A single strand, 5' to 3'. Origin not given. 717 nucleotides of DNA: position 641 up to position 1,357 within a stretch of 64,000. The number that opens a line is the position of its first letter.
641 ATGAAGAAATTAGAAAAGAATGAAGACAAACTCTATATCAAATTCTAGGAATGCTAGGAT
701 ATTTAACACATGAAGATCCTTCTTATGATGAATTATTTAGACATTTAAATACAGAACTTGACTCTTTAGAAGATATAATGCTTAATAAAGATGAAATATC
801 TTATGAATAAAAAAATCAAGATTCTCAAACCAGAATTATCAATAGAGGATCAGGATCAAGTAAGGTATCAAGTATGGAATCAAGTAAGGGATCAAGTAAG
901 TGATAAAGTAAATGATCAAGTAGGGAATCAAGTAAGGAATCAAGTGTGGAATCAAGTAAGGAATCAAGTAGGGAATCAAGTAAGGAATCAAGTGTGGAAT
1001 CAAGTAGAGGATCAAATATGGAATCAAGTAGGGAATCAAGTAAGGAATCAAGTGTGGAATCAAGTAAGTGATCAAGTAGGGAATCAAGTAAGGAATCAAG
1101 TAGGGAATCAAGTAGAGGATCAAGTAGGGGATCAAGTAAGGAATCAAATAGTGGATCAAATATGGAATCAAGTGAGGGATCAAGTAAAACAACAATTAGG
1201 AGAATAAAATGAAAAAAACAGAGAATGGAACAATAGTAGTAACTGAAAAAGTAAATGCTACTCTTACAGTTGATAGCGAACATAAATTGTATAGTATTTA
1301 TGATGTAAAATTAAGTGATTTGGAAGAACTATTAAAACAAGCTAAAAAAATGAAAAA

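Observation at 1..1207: Two arrays of about 33 and 29 near-perfect 12-bp tandem repeats, each apparently translated into tetrapeptide-repeat proteins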

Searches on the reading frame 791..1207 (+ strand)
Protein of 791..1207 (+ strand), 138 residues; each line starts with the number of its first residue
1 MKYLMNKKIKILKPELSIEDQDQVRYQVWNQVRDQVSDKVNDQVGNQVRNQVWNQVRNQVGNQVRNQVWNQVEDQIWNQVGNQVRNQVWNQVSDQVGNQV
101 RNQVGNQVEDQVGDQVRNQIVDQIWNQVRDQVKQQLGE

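Call 15: find_homologous_proteins(query=window:803-1207:+)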
Query window:803-1207:+ (134 aa): 80 proteins with E <= 0.001 among 2908 candidates.
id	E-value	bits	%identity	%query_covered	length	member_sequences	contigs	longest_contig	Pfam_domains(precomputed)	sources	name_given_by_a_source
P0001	3.6e-19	87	69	66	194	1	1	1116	-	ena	-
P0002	2.0e-18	85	58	72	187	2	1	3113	-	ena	-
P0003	2.0e-17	82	58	81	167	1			-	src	-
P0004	9.6e-17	79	59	69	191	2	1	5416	-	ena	-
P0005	4.1e-16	77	71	62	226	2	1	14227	-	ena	-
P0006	1.5e-15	75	64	54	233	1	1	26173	PF20530.4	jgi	-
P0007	2.3e-14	72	50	83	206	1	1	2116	-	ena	-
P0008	2.6e-14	71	61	63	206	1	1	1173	-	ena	-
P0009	2.4e-13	68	45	71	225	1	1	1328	PF20530.4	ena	-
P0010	4.0e-13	68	46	93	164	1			-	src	-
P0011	5.5e-12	64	57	62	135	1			-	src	-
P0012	8.1e-12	63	56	60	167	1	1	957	-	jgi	jgi:hypothetical protein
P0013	4.1e-11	61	41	78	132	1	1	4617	-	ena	-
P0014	4.2e-11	61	49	57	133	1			-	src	-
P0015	7.4e-11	60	59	43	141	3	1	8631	-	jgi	jgi:hypothetical protein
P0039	3.5e-7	48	52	59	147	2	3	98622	-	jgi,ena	-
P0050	3.5e-6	45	47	57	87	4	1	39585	-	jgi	jgi:hypothetical protein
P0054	1.0e-5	44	65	36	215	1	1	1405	PF20530.4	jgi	-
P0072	4.5e-4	38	50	54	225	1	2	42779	PF20530.4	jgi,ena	-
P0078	8.6e-4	37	28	66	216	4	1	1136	PF20530.4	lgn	-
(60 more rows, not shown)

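Call 17: search_protein_families(library=pfam, proteins=[window:803-1207:+, P0006, P0009, P0072, P0078], max_evalue=1)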
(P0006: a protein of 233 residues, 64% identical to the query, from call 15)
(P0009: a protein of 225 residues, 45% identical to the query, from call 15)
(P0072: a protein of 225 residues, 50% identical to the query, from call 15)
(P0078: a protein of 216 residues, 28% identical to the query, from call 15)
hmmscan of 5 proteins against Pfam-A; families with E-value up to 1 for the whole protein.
window:803-1207:+ (134 aa): 32 families (the best 25 are shown)
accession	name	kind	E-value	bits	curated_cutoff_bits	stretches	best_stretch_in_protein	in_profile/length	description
PF14005.11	YpjP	-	6.5e-06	26.6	27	2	83-130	5-52/134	YpjP-like protein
PF10163.14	EnY2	-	0.00013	22.6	27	1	55-89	20-80/83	Transcription factor e(y)2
PF05698.19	Trigger_C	-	0.00023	21.7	22.7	1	43-132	4-98/162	Bacterial trigger factor protein (TF) C-terminus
PF10545.15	MADF_DNA_bdg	-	0.0026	18.5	22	0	19-64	23-64/84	Alcohol dehydrogenase transcription factor Myb/SANT-like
PF09707.15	Cas_Cas2CT1978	-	0.0054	17.2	24.7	0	39-71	32-64/86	CRISPR-associated protein (Cas_Cas2CT1978)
PF13026.12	DUF3887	-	0.0072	17.4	31.8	1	23-63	11-51/91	Protein of unknown function (DUF3887)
PF09366.15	DUF1997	-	0.012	16.1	27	0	33-61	118-146/153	Protein of unknown function (DUF1997)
PF16507.11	HEAT_PSME4_mid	-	0.013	14.7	25.2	1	61-130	280-348/524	Proteasome activator complex subunit 4, mid HEAT repeats region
PF20285.3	CTD9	-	0.015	16.3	27.9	1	58-128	19-90/113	C-terminal domain 9 of the ABC-three component (ABC-3C) systems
PF14607.12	GxDLY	-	0.023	15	27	1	18-61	9-51/146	N-terminus of Esterase_SGNH_hydro-type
PF12787.12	EcsC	-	0.027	14.6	30.4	0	73-115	10-51/240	EcsC protein family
PF25685.1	Skunalike_TailTerm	-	0.032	14.8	27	0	73-100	6-33/119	Skunalikevirus tail terminator protein family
PF21486.3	NUP120_helical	-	0.033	14.9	27.7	0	83-122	25-63/129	Nucleoporin NUP120, helical domain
PF16086.11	DUF4816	-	0.034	14.5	29.4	1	63-96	6-39/43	Domain of unknown function (DUF4816)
PF13873.12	Myb_DNA-bind_5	-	0.062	13.7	21.7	1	25-58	17-50/78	Myb/SANT-like DNA-binding domain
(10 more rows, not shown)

P0006 (233 aa): 3 families
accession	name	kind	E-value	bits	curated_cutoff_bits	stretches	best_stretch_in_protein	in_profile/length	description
PF20530.3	DUF6745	-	2.2e-08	34.1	27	1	147-216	10-81/206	Domain of unknown function (DUF6745)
PF16086.11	DUF4816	-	0.02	15.3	29.4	1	102-137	4-39/43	Domain of unknown function (DUF4816)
PF10545.15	MADF_DNA_bdg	-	0.038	14.8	22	1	81-124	20-63/84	Alcohol dehydrogenase transcription factor Myb/SANT-like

P0009 (225 aa): 8 families
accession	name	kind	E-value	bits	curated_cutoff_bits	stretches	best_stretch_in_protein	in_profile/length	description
PF20530.3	DUF6745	-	2e-10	40.8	27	1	139-196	10-62/206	Domain of unknown function (DUF6745)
PF20039.4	DUF6441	-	0.0024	18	27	1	56-134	2-78/215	Family of unknown function (DUF6441)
PF25669.1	SMP_MUG190-like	-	0.077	12.9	35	0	103-133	7-37/232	MUG190-like SMP domain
PF25169.1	DUF7830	-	0.15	12.4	27.5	1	114-143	13-42/72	Domain of unknown function (DUF7830)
PF16086.11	DUF4816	-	0.17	12.3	29.4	0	74-113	4-43/43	Domain of unknown function (DUF4816)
PF12842.12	DUF3819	-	0.18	12.3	27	1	55-122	69-137/143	CCR4-Not complex, Not1 subunit, domain of unknown function DUF3819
PF02192.22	PI3K_p85B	-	0.21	11.7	27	0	69-104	10-45/76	PI3-kinase family, p85-binding domain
PF09707.15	Cas_Cas2CT1978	-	0.4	11.3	24.7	0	73-111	24-59/86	CRISPR-associated protein (Cas_Cas2CT1978)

P0072 (225 aa): 2 families
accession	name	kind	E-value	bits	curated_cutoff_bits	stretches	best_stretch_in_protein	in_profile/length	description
PF20530.3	DUF6745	-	1.1e-10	41.6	27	1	138-208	9-81/206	Domain of unknown function (DUF6745)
PF16086.11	DUF4816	-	0.0049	17.2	29.4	0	81-111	11-41/43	Domain of unknown function (DUF4816)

P0078 (216 aa): 5 families
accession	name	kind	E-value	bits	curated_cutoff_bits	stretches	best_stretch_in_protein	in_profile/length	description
PF20530.3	DUF6745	-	6.5e-18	65.2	27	1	117-213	30-125/206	Domain of unknown function (DUF6745)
PF09088.17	MIF4G_like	-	0.15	12.2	27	1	78-122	115-159/191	MIF4G like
PF23659.1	UFL1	-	0.2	12.5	27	1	47-79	28-60/120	E3 UFM1-protein ligase 1-like domain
PF07688.17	KaiA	-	0.24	12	22.2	1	4-74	21-89/122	KaiA C-terminal domain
PF02212.23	GED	-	0.51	11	21.4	0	41-73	21-53/92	Dynamin GTPase effector domain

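Call 24: search_solved_structures(query=window:803-1207:+, max_evalue=1)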
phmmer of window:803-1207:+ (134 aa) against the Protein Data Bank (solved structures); distinct sequences matched with E-value up to 1: 6.
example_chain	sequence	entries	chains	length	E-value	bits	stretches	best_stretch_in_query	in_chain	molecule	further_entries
23fj_R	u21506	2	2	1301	1.8e-05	28.2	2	42-131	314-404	ARID domain-containing protein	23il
9mvt_AP1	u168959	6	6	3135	0.0071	19.8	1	15-115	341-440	Gametocyte surface protein P230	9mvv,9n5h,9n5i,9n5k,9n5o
2yum_A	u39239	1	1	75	0.068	16.7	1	66-106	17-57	Zinc finger ZZ-type-containing protein 3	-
3lw8_E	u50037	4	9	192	0.41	14.1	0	42-106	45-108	IpgB2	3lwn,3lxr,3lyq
5jb3_6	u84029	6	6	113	0.52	13.8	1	43-104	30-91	Translation initiation factor 1A | aIF1A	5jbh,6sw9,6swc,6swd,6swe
4mno_A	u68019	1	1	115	0.54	13.7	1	43-104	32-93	Translation initiation factor 1A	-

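Call 43: predict_structure(alignment_id=A3)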
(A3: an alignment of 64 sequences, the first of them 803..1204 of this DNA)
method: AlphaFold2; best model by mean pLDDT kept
length: 134 residues; sequences in the alignment: 64
mean_pLDDT: 90.6   pTM: 0.43
mean pLDDT of the five models: 90.6, 90.6, 89.3, 88.3, 82.1
residues with pLDDT >= 90: 114; 70-90: 13; 50-70: 5; < 50: 2
segments of 3 or more residues with pLDDT < 50: none
pLDDT, mean of each block of 10 residues (from residue 1): 62 90 95 94 95 94 92 91 91 92 92 95 95 91
secondary structure, 60 per line:
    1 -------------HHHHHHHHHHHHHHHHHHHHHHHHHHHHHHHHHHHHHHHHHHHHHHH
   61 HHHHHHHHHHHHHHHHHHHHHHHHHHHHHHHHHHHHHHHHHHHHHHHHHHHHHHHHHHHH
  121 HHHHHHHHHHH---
elements in order: H14-131
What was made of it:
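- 791..1207 (+): Array-2 gene (138 aa from ATG 791, or 134 aa from ATG 803, which overlaps the stop of the upstream ORF). It has the leader (MKYL)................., about 28 xQ(V/I)x units, the tail KQQLGE, and a TAA stop 1 nt before the next ATG. AF2 predicts a single helix over residues 14-131 with pLDDT 90.6 (call 43).
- Closest known: Short-period repeat proteins such as pentapeptide-repeat proteins. Different: Those families form beta-helices, whereas the prediction here is a continuous alpha-helix (call 43).
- AF2 predicts a helix over residues 14-131, pLDDT 90.6 (call 43).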

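Call 56: search_protein_families(library=phrogs, proteins=[window:803-1204:+], max_evalue=0.01)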
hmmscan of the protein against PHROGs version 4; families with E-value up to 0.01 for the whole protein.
window:803-1204:+ (134 aa): 7 families
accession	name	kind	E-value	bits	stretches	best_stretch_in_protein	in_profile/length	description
phrog_5189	-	unknown function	2.7e-06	28.4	0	104-132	29-58/66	-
phrog_33514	-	unknown function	0.00061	20.7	0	108-131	21-44/56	-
phrog_2653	-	unknown function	0.00081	20.8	0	52-130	7-83/86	-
phrog_568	-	DNA, RNA and nucleotide metabolism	0.0056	18.2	0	70-100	31-61/83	plasmid stability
phrog_26393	-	unknown function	0.0069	17.9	0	12-40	24-52/77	-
phrog_6560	-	unknown function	0.0091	17.2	0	19-69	28-79/144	-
phrog_22707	-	unknown function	0.0093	16.9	0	72-129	77-134/139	-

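Call 57: search_dna_similar(query=window:803-1204:+, collection=phages, mode=protein, max_evalue=0.001, max_rows=30)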
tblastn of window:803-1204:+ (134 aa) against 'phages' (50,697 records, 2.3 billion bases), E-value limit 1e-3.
Records with a match: 3; places in all: 8; records where one place covers at least 80% of the query: 3.
Best place of each record, by identity: <60% 3.
By first word of the organism name: Mycobacterium 1; Phage 1; Ruminococcus 1.
By host as written in the record: Mycobacterium abscessus GD102 1; - 1; Ruminococcus sp. 1.
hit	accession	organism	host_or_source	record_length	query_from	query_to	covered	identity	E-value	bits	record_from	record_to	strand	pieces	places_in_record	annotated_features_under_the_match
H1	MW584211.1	Mycobacterium phage prophiGD102-1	Mycobacterium abscessus GD102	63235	18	133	87%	43.1%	1e-26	108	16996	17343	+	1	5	38: hypothetical protein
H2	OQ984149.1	Phage C48C1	-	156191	24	133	82%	29.8%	8e-8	55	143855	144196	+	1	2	hypothetical protein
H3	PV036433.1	Ruminococcus phage NatCom_23091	Ruminococcus sp.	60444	2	132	98%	22.8%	5e-4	44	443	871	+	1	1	similar to tail length tape measure protein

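Call 58: get_annotated_region(hit=H1, flank=3000)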
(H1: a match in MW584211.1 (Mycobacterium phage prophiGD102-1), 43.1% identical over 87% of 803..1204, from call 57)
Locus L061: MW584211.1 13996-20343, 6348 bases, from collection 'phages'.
description: Mycobacterium phage prophiGD102-1, complete genome.
organism: Mycobacterium phage prophiGD102-1 (NCBI taxid 2813236)
taxonomy: Viruses; Duplodnaviria; Heunggongvirae; Uroviricota; Caudoviricetes
host: Mycobacterium abscessus GD102; source: -; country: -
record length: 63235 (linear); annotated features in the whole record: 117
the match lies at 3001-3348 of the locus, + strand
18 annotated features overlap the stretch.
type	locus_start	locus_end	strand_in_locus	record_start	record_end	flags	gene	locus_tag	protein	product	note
CDS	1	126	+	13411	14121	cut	31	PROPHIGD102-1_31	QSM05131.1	helix-turn-helix DNA binding protein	-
CDS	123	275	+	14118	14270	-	32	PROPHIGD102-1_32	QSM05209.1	hypothetical protein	-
CDS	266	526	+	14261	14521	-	33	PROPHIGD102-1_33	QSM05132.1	hypothetical protein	-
CDS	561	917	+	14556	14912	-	34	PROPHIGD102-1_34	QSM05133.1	hypothetical protein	-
CDS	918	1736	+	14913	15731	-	35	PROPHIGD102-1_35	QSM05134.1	RepA-like replication initiator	-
CDS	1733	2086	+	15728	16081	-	36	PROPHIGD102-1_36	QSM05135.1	hypothetical protein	-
CDS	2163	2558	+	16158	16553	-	37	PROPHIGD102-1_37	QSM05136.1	hypothetical protein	-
CDS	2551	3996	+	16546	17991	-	38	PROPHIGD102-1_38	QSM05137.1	hypothetical protein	-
CDS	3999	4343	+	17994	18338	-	39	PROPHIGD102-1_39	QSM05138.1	hypothetical protein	-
CDS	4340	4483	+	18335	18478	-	40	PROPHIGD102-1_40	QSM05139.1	hypothetical protein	-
CDS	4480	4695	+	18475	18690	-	41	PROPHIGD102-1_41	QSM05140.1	hypothetical protein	-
CDS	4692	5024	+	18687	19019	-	42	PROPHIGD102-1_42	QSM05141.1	hypothetical protein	-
CDS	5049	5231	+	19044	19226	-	43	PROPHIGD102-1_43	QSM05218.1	hypothetical protein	-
CDS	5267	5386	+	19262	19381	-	44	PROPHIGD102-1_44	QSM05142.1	hypothetical protein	-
CDS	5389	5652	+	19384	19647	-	45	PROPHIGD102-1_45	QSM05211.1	hypothetical protein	-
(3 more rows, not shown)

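Call 59: get_annotated_region(hit=H2, flank=3000)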
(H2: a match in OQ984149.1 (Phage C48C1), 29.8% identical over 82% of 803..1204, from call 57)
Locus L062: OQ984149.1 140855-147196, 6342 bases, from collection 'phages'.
description: Phage C48C1, complete genome.
organism: Phage C48C1 (NCBI taxid 3053735)
taxonomy: Viruses; Duplodnaviria; Heunggongvirae; Uroviricota; Caudoviricetes; Kyanoviridae
host: -; source: -; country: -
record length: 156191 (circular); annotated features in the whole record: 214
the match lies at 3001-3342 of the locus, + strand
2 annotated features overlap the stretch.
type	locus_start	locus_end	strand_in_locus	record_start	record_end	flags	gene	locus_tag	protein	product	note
CDS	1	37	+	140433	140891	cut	-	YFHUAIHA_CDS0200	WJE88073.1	tail assembly chaperone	-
CDS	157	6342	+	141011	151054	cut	-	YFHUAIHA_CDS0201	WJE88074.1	hypothetical protein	-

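Call 65: search_dna_similar(query=L061:2551-3993:+, collection=phages, mode=protein, max_evalue=0.001, max_rows=60, rows=spread)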
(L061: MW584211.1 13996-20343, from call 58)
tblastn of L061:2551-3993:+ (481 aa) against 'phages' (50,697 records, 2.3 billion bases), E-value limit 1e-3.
Records with a match: 2; places in all: 2; records where one place covers at least 80% of the query: 0.
Best place of each record, by identity: >=99% 1; <60% 1.
By first word of the organism name: Mycobacterium 1; Caudoviricetes 1.
By host as written in the record: Mycobacterium abscessus GD102 1; - 1.
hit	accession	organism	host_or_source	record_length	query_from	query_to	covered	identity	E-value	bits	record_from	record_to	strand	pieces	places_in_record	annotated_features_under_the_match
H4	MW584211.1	Mycobacterium phage prophiGD102-1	Mycobacterium abscessus GD102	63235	1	481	62%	100.0%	1e-142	601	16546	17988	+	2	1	38: hypothetical protein | 37: hypothetical protein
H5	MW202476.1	Caudoviricetes sp.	Manatee Spring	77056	274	480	43%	31.8%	9e-18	93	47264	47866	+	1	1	hypothetical protein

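Call 68: search_protein_families(library=pfam, proteins=[L061:2551-3993:+], max_evalue=1)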
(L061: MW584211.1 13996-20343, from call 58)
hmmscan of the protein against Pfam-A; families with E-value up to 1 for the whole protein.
L061:2551-3993:+ (481 aa): 4 families
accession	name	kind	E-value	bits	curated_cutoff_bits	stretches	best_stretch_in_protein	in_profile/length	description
PF20530.3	DUF6745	-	6e-29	101.3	27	1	291-475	24-201/206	Domain of unknown function (DUF6745)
PF11159.13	DUF2939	-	8.9e-07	29.6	24.8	0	104-152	43-83/93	Protein of unknown function (DUF2939)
PF05698.19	Trigger_C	-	0.016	15.7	22.7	0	107-165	3-61/162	Bacterial trigger factor protein (TF) C-terminus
PF06763.17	Minor_tail_Z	-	0.37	11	23.9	0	227-258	154-185/190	Prophage minor tail protein Z (GPZ)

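Call 82: find_encoding_contigs(protein=window:791-1207:+, flank=3000, max_places=6)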
Protein window:791-1207:+ (138 aa): no gene with exactly this product is on record in the collection.

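Call 86: find_related_loci(query=window:803-1204:+, collection=genome_contigs, flank=4000)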
Query window:803-1204:+ (134 aa) in genome_contigs; peptide patterns used: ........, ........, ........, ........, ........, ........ (x = any residue, [..] = any of these).
381 stretches matched a pattern; 2 encode a relative of the query (tblastn E <= 1e-3); 2 distinct loci.
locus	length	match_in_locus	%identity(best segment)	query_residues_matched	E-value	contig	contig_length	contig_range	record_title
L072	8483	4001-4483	61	4-133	4e-34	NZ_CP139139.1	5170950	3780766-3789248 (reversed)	Chryseobacterium sp. HR92 chromosome, complete genome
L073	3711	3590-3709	44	7-128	3e-7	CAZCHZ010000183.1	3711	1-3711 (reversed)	MAG TPA_asm: uncultured Legionellaceae bacterium isolate SRP200132_co2_152 genome assembly, contig: NODE_36571_length_37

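Call 93: search_protein_representatives(protein=window:803-1204:+)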
Query: 134 residues. Proteins with E-value up to 0.001 (for the whole library): 1546; up to 1e-10: 340; up to 1e-30: 35. The best 150 are listed.
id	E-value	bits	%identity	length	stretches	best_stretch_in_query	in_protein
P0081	1.6e-64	232.1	67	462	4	17-121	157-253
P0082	1.7e-54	199.7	66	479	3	3-116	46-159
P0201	5.0e-54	198.2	75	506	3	31-132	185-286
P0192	1.3e-51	190.3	59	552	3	17-131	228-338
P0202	3.2e-50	185.9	63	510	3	19-128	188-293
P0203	1.3e-47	177.4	41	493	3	22-132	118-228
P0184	3.5e-45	169.6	47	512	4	37-131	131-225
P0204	1.4e-44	167.6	73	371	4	19-104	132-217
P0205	1.8e-44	167.3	52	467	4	35-124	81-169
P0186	1.5e-43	164.3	50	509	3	11-133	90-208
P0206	2.7e-42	160.2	33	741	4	9-130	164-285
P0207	3.7e-41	156.6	43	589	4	11-132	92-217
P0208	3.9e-41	156.5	44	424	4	23-111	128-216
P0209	3.2e-40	153.6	60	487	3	39-131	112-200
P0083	3.8e-40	153.3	64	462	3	18-116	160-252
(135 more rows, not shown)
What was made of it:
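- On DUF6745 (PF20530) repeat-bearing proteins: phmmer E-values of 1.6e-64 to 1e-17 against arrays of 350-600-aa family members (call 93).
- Closest known: DUF6745. Same: phmmer E-values down to 1.6e-64 with the array-2 protein (call 93).
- Most are 350-600 aa (call 93).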

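Call 94: find_encoding_contigs(protein=P0039, flank=4000, max_places=2)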
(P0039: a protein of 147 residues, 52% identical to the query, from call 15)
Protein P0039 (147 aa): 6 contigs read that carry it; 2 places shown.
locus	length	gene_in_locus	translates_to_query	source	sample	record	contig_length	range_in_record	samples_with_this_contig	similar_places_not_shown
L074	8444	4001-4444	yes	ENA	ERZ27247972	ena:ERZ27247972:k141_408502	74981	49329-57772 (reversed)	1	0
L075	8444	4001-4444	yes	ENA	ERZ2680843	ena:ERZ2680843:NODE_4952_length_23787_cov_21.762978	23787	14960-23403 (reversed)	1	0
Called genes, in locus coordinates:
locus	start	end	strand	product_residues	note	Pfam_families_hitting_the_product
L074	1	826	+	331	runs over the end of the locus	PF01073:3Beta_HSD, PF01370:Epimerase, PF02719:Polysacc_synt_2, PF04321:RmlD_sub_bind, PF07993:NAD_binding_4 (weak), PF16363:GDP_Man_Dehyd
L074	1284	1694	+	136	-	-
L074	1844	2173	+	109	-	-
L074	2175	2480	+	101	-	-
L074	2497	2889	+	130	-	-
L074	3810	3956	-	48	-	-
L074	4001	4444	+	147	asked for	-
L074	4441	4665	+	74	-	-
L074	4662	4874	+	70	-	-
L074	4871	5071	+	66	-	-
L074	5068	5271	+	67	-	-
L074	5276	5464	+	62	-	-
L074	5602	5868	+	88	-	-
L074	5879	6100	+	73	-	-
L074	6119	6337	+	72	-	-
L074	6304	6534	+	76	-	-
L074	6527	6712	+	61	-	-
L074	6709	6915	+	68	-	-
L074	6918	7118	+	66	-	-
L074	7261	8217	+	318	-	PF20530:DUF6745 (weak)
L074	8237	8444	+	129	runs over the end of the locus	-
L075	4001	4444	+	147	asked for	-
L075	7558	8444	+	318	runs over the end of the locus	PF20530:DUF6745 (weak)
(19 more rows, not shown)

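Call 95: find_encoding_contigs(protein=P0050, flank=4000, max_places=2)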
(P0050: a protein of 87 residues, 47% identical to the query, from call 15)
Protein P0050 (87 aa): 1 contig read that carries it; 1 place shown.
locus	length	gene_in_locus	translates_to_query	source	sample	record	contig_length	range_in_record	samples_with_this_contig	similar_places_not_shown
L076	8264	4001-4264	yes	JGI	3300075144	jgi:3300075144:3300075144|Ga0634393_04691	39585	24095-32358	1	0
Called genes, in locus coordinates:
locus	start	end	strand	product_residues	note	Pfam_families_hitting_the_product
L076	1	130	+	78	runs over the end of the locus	-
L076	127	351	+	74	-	-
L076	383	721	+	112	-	-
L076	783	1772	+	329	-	PF06067:DUF932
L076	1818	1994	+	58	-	-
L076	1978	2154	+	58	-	-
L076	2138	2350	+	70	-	-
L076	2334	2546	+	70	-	-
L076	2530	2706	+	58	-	-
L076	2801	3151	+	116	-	-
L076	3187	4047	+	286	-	PF20530:DUF6745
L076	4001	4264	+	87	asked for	-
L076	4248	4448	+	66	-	-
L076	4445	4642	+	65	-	-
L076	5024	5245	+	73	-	-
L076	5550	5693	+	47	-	-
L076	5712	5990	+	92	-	-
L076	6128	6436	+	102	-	-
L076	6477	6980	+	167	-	-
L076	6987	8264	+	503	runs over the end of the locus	-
